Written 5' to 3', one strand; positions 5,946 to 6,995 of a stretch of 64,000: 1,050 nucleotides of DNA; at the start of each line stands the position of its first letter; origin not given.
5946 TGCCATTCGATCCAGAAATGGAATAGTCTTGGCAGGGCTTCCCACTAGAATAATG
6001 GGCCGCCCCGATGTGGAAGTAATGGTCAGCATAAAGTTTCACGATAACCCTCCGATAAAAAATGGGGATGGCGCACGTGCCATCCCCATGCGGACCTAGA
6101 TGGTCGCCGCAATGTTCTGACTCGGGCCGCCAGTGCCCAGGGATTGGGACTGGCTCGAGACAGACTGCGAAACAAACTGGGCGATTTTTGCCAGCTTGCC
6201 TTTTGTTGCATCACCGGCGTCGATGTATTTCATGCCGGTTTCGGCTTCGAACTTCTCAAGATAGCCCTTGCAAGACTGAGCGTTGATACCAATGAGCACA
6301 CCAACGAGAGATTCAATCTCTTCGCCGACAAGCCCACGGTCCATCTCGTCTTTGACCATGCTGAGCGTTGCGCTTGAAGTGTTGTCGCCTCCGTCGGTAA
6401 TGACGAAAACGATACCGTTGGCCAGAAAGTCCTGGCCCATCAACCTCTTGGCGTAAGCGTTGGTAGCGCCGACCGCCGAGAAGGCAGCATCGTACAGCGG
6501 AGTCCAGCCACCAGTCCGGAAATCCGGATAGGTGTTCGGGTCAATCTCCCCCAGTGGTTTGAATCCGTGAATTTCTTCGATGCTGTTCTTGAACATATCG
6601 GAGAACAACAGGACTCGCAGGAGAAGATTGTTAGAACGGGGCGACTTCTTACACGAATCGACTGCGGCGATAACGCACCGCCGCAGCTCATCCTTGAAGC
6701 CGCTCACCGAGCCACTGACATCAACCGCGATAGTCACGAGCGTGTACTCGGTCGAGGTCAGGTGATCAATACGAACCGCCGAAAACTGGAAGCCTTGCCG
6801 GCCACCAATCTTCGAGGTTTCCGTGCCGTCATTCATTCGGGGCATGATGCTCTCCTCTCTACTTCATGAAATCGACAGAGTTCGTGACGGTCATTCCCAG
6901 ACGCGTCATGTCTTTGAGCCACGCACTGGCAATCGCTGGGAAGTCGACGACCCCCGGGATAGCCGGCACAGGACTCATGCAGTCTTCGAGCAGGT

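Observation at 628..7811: NrtR-controlled NAD-metabolism island that also places a complete TerY-P-like vWA/PP2C/kinase triad under ADP-ribose-responsive control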

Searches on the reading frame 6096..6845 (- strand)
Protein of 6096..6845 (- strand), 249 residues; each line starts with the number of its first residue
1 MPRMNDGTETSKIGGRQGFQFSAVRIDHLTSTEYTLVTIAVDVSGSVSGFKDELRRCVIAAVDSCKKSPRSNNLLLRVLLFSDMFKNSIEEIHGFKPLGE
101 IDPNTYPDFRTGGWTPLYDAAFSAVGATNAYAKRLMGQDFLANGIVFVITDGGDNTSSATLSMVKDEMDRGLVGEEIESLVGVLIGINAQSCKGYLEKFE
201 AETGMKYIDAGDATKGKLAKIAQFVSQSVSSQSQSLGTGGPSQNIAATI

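Call 7: search_protein_families(library=pfam, proteins=[window:6096-6845:-], max_evalue=0.01)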
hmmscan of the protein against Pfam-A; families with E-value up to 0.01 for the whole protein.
window:6096-6845:- (249 aa): 0 families

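Call 8: search_protein_families(library=padloc, proteins=[window:6096-6845:-], max_evalue=0.01)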
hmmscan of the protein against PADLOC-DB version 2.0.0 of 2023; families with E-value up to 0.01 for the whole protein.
window:6096-6845:- (249 aa): 0 families

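Call 9: search_protein_families(library=ncbifam, proteins=[window:6096-6845:-], max_evalue=0.1)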
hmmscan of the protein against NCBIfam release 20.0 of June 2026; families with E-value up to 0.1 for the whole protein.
window:6096-6845:- (249 aa): 0 families

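Call 10: search_protein_families(library=phrogs, proteins=[window:6096-6845:-], max_evalue=0.01)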
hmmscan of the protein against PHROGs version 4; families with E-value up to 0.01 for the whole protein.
window:6096-6845:- (249 aa): 1 family
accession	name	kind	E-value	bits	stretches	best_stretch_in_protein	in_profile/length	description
phrog_7371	-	unknown function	4.2e-07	30.8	1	32-158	4-114/204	-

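Call 16: find_encoding_contigs(protein=window:6096-6845:-, flank=10000, max_places=6)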
Protein window:6096-6845:- (249 aa): 2 contigs read that carry it; 1 place shown.
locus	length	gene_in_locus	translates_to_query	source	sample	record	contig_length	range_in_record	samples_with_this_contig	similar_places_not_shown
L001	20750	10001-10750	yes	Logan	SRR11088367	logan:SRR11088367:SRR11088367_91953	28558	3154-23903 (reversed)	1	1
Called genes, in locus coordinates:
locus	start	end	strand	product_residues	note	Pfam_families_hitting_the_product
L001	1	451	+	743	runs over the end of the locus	PF13491:FtsK_4TM, PF17854:FtsK_alpha, PF01580:FtsK_SpoIIIE, PF09397:FtsK_gamma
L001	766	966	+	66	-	-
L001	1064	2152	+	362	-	PF00154:RecA_N, PF06745:ATPase (faint), PF08423:Rad51, PF13481:AAA_25 (faint), PF27531:MT3502_N (weak), PF01637:ATPase_2 (weak), PF02283:CobU (weak), PF21096:RecA_C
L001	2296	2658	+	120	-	-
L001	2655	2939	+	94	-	-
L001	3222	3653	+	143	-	-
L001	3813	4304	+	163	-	-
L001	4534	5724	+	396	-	-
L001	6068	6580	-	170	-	PF00436:SSB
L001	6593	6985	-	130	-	PF01250:Ribosomal_S6 (faint)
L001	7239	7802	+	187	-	-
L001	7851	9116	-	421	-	PF01926:MMR_HSR1, PF02421:FeoB_N, PF06071:YchF-GTPase_C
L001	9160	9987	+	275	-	-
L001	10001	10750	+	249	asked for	-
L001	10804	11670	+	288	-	PF13672:PP2C_2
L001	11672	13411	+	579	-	PF00069:Pkinase (faint)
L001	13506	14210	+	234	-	PF00293:NUDIX, PF19368:WHD_AraR, PF21906:WHD_NrtR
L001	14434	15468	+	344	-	-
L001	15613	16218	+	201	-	PF01467:CTP_transf_like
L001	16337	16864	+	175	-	PF13302:Acetyltransf_3, PF13420:Acetyltransf_4, PF00583:Acetyltransf_1, PF13508:Acetyltransf_7 (weak)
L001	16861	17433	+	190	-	PF00293:NUDIX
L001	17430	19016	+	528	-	-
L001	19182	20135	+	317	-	PF13793:Pribosyltran_N, PF14572:Pribosyl_synth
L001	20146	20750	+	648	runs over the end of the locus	PF02540:NAD_synthase, PF03054:tRNA_Me_trans (faint), PF06508:QueC (weak)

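Call 17: find_homologous_proteins(query=window:6096-6845:-, max_evalue=0.001)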
Query window:6096-6845:- (249 aa): 1736 proteins with E <= 0.001 among 2943 candidates; the best 120 are listed.
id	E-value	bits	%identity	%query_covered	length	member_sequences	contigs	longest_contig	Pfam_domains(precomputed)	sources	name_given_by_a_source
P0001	1.4e-156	537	100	99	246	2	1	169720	-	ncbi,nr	ncbi:MAG: hypothetical protein KBC81_00225 [Candidatus Pacebacteria bacterium]|nr:hypothetical prote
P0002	7.8e-119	413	77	100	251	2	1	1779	-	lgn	-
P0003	1.5e-118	413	75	100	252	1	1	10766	-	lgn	-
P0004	2.6e-118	412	75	100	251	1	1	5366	-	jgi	jgi:uncharacterized protein YegL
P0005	5.9e-118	411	78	100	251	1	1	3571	-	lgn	-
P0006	3.5e-117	408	77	100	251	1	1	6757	-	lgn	-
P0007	2.5e-116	405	76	100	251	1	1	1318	-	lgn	-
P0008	9.4e-116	403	76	100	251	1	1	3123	-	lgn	-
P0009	2.2e-115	402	76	100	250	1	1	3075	-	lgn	-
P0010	6.6e-115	401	75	100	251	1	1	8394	-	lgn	-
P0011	8.0e-115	400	77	100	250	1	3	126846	-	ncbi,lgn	-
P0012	1.1e-114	400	76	100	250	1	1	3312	-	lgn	-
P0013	1.2e-114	400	75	100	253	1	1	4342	-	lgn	-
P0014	5.1e-114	398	76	100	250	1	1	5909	-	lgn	-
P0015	5.7e-114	398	75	100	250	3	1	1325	-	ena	-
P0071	6.7e-100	352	65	100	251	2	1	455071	-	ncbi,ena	-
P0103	1.5e-96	341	64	99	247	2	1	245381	-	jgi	jgi:hypothetical protein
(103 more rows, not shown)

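Call 19: find_encoding_contigs(protein=P0071, flank=10000, max_places=2)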
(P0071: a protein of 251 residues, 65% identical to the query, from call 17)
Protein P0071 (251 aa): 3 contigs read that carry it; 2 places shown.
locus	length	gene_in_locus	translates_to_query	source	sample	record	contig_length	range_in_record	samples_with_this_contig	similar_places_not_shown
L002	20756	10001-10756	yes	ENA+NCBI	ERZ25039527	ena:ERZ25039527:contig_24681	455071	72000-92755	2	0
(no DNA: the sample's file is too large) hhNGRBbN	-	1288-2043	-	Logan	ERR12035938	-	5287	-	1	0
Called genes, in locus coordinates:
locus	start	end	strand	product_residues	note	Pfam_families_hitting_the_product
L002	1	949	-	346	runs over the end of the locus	PF00814:TsaD, PF22521:HypF_C_2 (weak)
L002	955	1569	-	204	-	PF01797:Y1_Tnp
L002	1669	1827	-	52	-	-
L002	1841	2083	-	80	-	-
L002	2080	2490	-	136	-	-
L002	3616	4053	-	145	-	PF00293:NUDIX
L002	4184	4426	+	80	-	-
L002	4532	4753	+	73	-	-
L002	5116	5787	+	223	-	PF00293:NUDIX, PF19368:WHD_AraR, PF21906:WHD_NrtR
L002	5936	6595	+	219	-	PF04973:NMN_transporter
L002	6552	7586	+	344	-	PF01467:CTP_transf_like (faint), PF13521:AAA_28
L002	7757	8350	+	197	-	-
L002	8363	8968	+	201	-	-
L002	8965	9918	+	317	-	-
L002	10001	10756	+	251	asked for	-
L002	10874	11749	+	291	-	PF13672:PP2C_2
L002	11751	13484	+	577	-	PF00069:Pkinase (weak)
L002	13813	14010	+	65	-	-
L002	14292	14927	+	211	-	PF01467:CTP_transf_like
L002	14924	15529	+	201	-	PF00857:Isochorismatase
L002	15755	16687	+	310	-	-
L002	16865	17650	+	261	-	PF01513:NAD_kinase, PF20143:NAD_kinase_C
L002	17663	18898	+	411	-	PF17767:NAPRTase_N, PF04095:NAPRTase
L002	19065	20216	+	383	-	PF15891:Nuc_deoxyri_tr2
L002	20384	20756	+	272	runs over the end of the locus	PF00300:His_Phos_1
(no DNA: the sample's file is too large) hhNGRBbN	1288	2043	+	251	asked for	-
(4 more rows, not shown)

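Call 20: find_encoding_contigs(protein=P0103, flank=10000, max_places=2)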
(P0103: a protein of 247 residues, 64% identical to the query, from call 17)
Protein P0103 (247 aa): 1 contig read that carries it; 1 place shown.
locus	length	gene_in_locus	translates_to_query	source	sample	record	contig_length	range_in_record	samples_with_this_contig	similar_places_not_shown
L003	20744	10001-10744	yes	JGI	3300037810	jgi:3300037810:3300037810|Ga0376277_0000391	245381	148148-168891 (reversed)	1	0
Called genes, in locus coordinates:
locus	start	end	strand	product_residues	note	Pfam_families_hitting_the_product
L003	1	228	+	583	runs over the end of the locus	PF05157:MshEN (weak), PF00437:T2SSE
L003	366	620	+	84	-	-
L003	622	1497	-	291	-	-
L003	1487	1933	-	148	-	PF02367:TsaE, PF01712:dNK (faint)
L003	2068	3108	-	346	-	PF00814:TsaD, PF22521:HypF_C_2 (weak)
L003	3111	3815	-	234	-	-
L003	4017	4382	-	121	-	-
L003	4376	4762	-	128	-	-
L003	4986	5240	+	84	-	PF01541:GIY-YIG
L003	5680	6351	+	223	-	PF00293:NUDIX, PF19368:WHD_AraR, PF21906:WHD_NrtR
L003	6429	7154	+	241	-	PF04973:NMN_transporter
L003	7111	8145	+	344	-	PF01467:CTP_transf_like (faint), PF13521:AAA_28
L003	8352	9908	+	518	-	-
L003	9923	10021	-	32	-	-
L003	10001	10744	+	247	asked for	-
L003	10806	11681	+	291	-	PF13672:PP2C_2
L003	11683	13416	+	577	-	PF00069:Pkinase (faint)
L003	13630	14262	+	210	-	PF01467:CTP_transf_like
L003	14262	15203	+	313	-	-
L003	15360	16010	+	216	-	PF00857:Isochorismatase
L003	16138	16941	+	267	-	PF01513:NAD_kinase, PF20143:NAD_kinase_C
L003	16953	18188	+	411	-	PF17767:NAPRTase_N, PF04095:NAPRTase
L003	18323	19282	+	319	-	PF04055:Radical_SAM (weak)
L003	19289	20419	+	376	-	PF03747:ADP_ribosyl_GH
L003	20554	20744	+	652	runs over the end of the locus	PF00795:CN_hydrolase, PF02540:NAD_synthase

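Call 22: find_related_loci(query=A1, collection=genome_contigs, flank=10000)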
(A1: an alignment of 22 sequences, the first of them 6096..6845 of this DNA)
Query A1 (249 aa) in genome_contigs; peptide patterns used: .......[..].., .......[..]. (x = any residue, [..] = any of these).
153 stretches matched a pattern; 86 encode a relative of the query (tblastn E <= 1e-3); the best 80 are kept; 80 distinct loci.
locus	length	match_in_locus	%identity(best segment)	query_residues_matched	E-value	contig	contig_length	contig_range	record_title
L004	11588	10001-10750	77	1-249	2e-116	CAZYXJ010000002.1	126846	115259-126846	MAG TPA_asm: uncultured Candidatus Saccharibacteria bacterium isolate SRP292972_co1_35 genome assembly, contig: NODE_160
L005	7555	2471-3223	74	1-249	4e-113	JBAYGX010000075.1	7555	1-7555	MAG: Candidatus Gracilibacteria bacterium isolate SO_2016_GW1_135 scaffold18498_OW334_2016, whole genome shotgun sequenc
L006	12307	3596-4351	71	1-249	4e-108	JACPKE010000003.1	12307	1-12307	MAG: Candidatus Brennerbacteria bacterium isolate NC_groundwater_486_Ag_S-0.1um_40_11 S35_SO-1_scaffold_33207, whole gen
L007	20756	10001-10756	71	1-249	2e-106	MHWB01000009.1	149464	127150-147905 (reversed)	MAG: Candidatus Zambryskibacteria bacterium RIFCSPLOWO2_01_FULL_39_39 rifcsplowo2_01_scaffold_38, whole genome shotgun s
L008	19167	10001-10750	68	1-249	3e-103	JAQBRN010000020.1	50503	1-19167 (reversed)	MAG: Parcubacteria group bacterium isolate RYN_400 scaffold_78567, whole genome shotgun sequence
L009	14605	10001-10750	66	1-249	1e-102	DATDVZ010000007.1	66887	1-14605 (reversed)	MAG TPA_asm: Candidatus Paceibacterota bacterium isolate SMAG_U8097 k141_537283, whole genome shotgun sequence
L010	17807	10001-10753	62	1-249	6e-102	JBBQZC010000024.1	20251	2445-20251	MAG: Candidatus Moraniibacteriota bacterium isolate Co_metawrap_2195 Cmw_2195_k141_19676423_length_20251_cov_7.8313, who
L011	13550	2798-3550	62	1-249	6e-102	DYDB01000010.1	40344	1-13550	MAG TPA_asm: Micavibrio sp. isolate IMS_BF-2 NODE_128_length_40350_cov_46.9244, whole genome shotgun sequence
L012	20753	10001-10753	65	1-249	5e-101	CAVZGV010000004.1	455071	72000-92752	MAG: Candidatus Falkowbacteria bacterium isolate MFD04716.bin.1.162 genome assembly, contig: contig_24681, whole genome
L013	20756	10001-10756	69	1-249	1e-100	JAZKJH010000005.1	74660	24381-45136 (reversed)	MAG: Patescibacteria group bacterium isolate ADI_DC_SW_02_SPN_11032020-bin097_1 DCSW02SPN_B097_1_000000000005, whole gen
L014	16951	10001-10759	60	1-249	4e-98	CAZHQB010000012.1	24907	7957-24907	MAG TPA_asm: uncultured Micavibrio sp. isolate SRP163575_co1_39 genome assembly, contig: NODE_4053_length_24907_cov_9.10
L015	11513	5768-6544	61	1-249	1e-96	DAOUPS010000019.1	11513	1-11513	MAG TPA_asm: bacterium isolate CSMAG_106 CSMAG_106_k127_5964139_length_11513_cov_32.8921, whole genome shotgun sequence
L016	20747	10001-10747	64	1-249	2e-96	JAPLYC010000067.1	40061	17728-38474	MAG: Candidatus Parcubacteria bacterium isolate LacPavin_0920_SED3_MAG_40_21 LacPavin_0920_SED3_scaffold_709243, whole g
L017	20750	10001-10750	63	1-249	3e-95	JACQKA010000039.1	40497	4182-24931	MAG: Candidatus Kaiserbacteria bacterium isolate NC_groundwater_1165_Ag_S-0.1um_52_75 S_p1_S3_coassembly_k141_860975, wh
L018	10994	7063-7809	61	1-249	1e-94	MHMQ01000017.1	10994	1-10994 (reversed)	MAG: Candidatus Niyogibacteria bacterium RIFCSPLOWO2_01_FULL_45_48 rifcsplowo2_01_scaffold_23233, whole genome shotgun s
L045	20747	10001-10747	56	1-249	9e-82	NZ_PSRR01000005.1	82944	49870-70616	Bradyrhizobium sp. Leo170 Contig005_, whole genome shotgun sequence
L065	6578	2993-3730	54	1-249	2e-73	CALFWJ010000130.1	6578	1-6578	MAG: uncultured Alphaproteobacteria bacterium isolate H2_Bin_Bin_21 genome assembly, contig: c_000000976993, whole genom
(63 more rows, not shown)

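Call 31: search_solved_structures(query=A1, max_evalue=1, show_alignments=1)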
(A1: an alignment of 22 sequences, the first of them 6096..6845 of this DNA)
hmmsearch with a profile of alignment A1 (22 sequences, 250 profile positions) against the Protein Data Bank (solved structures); distinct sequences matched with E-value up to 1: 1.
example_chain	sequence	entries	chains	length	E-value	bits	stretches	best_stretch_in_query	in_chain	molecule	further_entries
1wzc_A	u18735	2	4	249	0.86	12.3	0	173-222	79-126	Mannosyl-3-phosphoglycerate phosphatase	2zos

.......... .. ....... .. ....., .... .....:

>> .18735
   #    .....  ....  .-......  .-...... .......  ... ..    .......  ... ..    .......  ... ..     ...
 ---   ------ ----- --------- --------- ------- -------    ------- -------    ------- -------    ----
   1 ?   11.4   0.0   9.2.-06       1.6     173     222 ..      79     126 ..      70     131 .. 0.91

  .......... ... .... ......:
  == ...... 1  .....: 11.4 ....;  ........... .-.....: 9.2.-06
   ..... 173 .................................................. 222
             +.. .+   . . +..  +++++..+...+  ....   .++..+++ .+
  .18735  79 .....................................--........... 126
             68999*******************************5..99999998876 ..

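Call 39: search_protein_families(library=pfam, proteins=[L002:7757-8350:+, L002:8363-8968:+, L001:17430-19016:+, L002:15755-16687:+, L003:8352-9908:+, L003:18323-19282:+, L001:16861-17433:+], max_evalue=0.1)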
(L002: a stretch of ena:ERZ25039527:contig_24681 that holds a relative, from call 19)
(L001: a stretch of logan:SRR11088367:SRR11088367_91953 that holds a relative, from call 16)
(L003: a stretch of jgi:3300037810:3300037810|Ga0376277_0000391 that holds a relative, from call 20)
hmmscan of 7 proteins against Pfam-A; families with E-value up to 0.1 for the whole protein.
L002:7757-8350:+ (197 aa): 0 families

L002:8363-8968:+ (201 aa): 0 families

L001:17430-19016:+ (528 aa): 1 family
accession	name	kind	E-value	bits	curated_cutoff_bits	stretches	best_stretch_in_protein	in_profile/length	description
PF18127.6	NAMPT_N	-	0.0085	16.8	25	1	99-143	56-98/98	Nicotinamide phosphoribosyltransferase, N-terminal domain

L002:15755-16687:+ (310 aa): 0 families

L003:8352-9908:+ (518 aa): 1 family
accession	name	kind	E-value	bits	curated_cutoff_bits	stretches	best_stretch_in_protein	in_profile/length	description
PF00857.26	Isochorismatase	-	0.015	15.9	27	0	430-463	101-136/175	Isochorismatase domain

L003:18323-19282:+ (319 aa): 1 family
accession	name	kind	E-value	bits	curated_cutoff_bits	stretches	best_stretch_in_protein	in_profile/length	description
PF04055.27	Radical_SAM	-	1.5e-06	28.9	29.5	1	27-162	6-130/166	Radical SAM superfamily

L001:16861-17433:+ (190 aa): 2 families
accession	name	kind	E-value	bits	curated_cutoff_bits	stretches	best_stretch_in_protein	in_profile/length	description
PF00293.34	NUDIX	-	2.7e-10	40.8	21.1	1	34-159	5-118/134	NUDIX domain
PF11902.13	DUF3422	-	0.078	12.5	25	0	123-163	269-309/418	Protein of unknown function (DUF3422)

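Call 40: predict_structure(alignment_id=A1)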
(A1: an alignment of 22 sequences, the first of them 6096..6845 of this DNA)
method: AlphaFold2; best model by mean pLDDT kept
length: 249 residues; sequences in the alignment: 22
mean_pLDDT: 84.4   pTM: 0.86
mean pLDDT of the five models: 84.4, 84.3, 79.5, 77.0, 75.3
residues with pLDDT >= 90: 146; 70-90: 68; 50-70: 14; < 50: 21
segments of 3 or more residues with pLDDT < 50: 1-5, 234-249
pLDDT, mean of each block of 10 residues (from residue 1): 53 67 88 92 94 94 85 92 92 93 93 95 94 91 94 92 93 78 92 93 93 79 83 47 36
secondary structure, 60 per line:
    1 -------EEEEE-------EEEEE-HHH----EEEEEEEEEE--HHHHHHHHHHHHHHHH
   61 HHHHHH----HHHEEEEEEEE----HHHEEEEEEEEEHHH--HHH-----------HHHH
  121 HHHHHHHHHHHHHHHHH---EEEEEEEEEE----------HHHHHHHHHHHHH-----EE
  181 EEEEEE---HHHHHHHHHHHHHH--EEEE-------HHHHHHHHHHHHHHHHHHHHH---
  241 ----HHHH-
elements in order: E8-12 E20-24 E33-42 H45-66 E74-81 E89-97 H117-137 E141-150 H161-173 E179-186 H190-203 E206-209 H217-237 H245-248
